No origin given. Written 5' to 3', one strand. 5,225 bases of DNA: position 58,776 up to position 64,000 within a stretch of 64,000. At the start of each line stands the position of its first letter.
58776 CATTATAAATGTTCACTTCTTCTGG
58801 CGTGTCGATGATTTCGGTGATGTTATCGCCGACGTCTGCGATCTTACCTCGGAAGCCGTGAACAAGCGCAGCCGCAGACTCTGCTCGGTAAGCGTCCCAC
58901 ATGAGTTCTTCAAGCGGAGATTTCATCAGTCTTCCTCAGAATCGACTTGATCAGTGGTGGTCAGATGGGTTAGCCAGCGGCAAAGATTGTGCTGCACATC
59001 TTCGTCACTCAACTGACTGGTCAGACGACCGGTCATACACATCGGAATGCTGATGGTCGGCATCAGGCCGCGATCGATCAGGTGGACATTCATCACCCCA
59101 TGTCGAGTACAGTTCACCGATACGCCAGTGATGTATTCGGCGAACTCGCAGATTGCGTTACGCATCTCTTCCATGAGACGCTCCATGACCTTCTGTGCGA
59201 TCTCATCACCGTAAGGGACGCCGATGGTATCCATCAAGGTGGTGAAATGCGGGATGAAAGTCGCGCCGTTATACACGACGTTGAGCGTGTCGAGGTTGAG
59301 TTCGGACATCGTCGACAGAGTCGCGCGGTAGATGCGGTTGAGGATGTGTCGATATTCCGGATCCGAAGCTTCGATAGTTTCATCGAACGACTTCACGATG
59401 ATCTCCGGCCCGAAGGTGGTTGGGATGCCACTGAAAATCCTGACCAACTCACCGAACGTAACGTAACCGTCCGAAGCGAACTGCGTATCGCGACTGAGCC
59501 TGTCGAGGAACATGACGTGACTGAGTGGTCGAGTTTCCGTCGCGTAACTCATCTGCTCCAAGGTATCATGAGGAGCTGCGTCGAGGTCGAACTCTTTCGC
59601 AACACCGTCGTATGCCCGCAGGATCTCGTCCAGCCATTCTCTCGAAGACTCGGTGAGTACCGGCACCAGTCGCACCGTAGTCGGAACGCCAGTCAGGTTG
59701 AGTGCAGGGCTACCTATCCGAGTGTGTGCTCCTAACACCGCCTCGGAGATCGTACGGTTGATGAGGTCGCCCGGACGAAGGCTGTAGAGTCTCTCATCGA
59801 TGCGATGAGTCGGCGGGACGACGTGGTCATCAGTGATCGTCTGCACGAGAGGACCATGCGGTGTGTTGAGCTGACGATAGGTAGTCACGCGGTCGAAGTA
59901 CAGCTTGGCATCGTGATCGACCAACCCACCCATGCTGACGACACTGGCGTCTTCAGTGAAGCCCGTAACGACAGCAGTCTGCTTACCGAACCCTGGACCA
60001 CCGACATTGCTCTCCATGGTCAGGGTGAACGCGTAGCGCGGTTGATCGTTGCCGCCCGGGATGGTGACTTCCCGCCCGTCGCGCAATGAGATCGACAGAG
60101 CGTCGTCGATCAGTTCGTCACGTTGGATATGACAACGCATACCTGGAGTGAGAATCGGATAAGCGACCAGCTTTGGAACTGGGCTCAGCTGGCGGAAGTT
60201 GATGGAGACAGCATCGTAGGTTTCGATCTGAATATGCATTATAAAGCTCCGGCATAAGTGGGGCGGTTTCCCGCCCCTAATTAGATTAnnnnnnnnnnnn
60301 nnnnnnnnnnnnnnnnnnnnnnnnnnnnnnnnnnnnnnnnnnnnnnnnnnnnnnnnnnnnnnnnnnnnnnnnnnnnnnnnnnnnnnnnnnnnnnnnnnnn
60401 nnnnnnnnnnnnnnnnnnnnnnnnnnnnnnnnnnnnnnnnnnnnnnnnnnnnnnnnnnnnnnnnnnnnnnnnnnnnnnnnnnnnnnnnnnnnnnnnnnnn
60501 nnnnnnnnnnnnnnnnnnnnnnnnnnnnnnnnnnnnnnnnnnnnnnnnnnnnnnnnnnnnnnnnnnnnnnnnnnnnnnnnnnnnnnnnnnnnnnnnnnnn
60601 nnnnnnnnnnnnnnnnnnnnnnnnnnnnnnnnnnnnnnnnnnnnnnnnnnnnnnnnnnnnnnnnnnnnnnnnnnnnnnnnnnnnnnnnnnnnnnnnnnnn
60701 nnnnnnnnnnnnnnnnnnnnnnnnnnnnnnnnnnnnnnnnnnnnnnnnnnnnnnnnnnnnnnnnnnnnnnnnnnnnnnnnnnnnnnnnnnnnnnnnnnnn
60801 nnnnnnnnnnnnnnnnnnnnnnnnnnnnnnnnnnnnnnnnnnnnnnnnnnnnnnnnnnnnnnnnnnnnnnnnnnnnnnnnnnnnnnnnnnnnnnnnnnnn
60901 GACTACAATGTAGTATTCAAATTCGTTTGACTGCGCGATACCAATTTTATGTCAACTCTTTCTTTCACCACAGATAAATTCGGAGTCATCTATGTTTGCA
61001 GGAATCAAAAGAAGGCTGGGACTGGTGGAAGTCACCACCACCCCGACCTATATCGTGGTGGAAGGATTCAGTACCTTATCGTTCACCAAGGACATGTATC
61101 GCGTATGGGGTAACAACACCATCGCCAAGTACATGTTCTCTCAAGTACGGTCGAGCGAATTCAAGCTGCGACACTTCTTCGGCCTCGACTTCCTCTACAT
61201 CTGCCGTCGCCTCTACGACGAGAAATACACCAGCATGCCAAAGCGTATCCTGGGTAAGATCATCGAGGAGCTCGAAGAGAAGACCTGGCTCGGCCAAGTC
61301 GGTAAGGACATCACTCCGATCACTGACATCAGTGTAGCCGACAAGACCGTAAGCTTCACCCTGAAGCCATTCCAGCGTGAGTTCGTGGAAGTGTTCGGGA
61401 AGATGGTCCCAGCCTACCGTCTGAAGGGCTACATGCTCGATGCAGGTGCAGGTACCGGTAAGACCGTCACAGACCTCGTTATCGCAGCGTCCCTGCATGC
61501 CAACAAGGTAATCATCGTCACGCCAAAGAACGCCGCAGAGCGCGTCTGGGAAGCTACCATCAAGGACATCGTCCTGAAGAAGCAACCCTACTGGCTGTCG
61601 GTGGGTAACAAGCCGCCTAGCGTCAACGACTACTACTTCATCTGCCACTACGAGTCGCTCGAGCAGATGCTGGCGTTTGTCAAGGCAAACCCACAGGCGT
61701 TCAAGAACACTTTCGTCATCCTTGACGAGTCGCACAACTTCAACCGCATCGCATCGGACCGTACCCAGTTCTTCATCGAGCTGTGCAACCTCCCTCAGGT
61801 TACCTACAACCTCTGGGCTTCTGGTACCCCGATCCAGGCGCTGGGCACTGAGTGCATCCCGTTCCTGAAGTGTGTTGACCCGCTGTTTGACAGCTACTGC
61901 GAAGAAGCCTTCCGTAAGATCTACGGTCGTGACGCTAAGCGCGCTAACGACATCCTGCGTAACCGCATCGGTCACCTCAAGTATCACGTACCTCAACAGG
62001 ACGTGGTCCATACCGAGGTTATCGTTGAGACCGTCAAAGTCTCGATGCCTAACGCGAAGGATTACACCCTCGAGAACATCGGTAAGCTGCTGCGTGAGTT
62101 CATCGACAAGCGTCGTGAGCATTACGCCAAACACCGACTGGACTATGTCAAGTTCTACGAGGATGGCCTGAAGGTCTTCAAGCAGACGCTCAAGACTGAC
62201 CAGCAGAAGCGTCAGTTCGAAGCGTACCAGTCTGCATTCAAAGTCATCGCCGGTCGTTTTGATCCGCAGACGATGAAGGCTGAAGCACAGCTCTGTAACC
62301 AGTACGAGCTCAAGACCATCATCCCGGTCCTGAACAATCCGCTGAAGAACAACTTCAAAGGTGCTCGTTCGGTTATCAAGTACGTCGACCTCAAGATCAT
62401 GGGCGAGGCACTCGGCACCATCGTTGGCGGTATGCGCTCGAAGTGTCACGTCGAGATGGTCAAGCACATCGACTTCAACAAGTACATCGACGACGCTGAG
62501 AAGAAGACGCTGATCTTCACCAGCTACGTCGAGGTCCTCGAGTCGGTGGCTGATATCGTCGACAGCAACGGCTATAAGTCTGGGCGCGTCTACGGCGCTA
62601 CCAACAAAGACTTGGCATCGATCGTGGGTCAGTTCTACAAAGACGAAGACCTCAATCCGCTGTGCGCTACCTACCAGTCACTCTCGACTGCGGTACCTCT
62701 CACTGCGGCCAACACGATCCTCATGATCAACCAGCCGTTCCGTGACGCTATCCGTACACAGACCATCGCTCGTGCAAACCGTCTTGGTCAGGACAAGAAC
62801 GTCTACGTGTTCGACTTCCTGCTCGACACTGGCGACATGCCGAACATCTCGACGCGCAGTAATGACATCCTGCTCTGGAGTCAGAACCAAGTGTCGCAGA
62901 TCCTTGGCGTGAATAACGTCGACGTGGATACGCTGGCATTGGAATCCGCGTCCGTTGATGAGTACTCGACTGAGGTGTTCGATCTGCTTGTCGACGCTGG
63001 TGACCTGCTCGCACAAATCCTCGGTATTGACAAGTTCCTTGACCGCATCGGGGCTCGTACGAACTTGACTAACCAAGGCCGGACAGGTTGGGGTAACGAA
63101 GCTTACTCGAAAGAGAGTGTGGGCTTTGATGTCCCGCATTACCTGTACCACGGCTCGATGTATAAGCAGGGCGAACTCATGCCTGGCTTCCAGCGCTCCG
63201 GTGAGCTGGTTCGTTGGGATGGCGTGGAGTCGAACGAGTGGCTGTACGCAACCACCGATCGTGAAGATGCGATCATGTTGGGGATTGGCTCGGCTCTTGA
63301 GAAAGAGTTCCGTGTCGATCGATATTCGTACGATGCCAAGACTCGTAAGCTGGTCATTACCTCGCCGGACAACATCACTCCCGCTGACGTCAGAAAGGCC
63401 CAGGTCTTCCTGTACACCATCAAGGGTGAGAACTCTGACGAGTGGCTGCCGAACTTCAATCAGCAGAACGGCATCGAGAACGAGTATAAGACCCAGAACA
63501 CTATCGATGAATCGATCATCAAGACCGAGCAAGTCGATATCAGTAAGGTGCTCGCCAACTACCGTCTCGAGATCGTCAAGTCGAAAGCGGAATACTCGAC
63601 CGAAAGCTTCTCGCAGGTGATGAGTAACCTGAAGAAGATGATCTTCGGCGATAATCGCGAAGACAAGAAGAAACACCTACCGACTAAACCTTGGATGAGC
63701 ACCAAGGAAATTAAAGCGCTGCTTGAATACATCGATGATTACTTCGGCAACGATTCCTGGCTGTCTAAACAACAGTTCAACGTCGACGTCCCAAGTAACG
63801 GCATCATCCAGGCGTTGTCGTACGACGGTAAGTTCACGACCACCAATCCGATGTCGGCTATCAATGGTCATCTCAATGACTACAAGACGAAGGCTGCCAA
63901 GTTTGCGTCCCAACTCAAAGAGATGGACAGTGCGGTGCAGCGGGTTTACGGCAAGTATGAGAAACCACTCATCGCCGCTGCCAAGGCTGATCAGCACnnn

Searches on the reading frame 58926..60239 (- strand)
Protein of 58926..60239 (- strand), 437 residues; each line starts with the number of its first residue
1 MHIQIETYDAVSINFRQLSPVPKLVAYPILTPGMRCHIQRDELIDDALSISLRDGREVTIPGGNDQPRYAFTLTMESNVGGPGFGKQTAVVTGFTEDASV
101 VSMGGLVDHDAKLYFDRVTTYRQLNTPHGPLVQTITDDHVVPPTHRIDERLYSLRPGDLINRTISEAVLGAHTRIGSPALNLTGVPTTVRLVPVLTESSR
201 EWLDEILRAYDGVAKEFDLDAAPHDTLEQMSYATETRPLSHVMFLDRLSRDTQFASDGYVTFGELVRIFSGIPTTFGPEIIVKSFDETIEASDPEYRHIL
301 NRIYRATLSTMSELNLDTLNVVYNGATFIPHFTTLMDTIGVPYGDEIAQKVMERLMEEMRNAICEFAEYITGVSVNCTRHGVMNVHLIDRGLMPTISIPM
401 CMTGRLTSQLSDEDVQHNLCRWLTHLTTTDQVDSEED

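Call 58: search_protein_families(library=phrogs, proteins=[window:58926-60239:-], max_evalue=0.00001)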
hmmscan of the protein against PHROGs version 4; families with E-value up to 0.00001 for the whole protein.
window:58926-60239:- (437 aa): 1 family
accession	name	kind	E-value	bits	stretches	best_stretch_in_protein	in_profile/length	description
phrog_3141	-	unknown function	5.5e-18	66.1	1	56-270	68-307/510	-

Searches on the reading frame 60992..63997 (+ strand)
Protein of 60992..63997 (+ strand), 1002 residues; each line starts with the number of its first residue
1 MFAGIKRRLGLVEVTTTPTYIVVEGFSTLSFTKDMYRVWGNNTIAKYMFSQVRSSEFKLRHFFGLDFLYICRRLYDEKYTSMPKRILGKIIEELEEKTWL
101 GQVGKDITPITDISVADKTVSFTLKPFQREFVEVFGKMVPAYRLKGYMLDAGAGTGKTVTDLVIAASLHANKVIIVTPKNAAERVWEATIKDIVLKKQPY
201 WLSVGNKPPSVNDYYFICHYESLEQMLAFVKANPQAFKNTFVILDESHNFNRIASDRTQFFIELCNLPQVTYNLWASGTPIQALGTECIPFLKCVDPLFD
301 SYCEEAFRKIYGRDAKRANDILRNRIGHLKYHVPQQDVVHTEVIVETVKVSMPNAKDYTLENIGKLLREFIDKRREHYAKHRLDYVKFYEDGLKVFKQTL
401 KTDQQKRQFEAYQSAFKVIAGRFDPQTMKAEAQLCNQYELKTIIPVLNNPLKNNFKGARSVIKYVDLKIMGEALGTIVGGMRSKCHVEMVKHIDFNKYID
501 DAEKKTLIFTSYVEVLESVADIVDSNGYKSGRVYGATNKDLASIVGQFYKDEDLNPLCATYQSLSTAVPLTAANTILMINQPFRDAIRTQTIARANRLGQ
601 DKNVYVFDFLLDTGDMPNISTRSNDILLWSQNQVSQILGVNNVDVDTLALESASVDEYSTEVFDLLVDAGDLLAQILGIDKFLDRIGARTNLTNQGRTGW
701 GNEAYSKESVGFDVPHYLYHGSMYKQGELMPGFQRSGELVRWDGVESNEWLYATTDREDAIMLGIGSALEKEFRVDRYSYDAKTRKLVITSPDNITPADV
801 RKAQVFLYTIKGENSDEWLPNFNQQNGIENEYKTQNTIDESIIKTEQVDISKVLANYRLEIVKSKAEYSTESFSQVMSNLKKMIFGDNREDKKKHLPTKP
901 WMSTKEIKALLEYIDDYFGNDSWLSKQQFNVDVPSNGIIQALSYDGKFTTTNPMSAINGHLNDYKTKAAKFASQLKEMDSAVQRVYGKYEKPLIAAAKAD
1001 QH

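Call 58: search_protein_families(library=phrogs, proteins=[window:60992-63997:+], max_evalue=0.00001)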
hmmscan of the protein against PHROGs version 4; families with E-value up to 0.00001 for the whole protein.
window:60992-63997:+ (1002 aa): 4 families
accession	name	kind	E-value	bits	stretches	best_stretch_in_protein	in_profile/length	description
phrog_62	-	DNA, RNA and nucleotide metabolism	1.5e-83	282.3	2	118-653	691-1148/1881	DNA helicase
phrog_13483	-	unknown function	6.8e-49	166.9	1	714-873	3-158/171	-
phrog_16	-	DNA, RNA and nucleotide metabolism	2.5e-15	56.8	1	492-629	485-616/986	DNA helicase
phrog_29996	-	unknown function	2.6e-07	30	1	499-615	1027-1144/1189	-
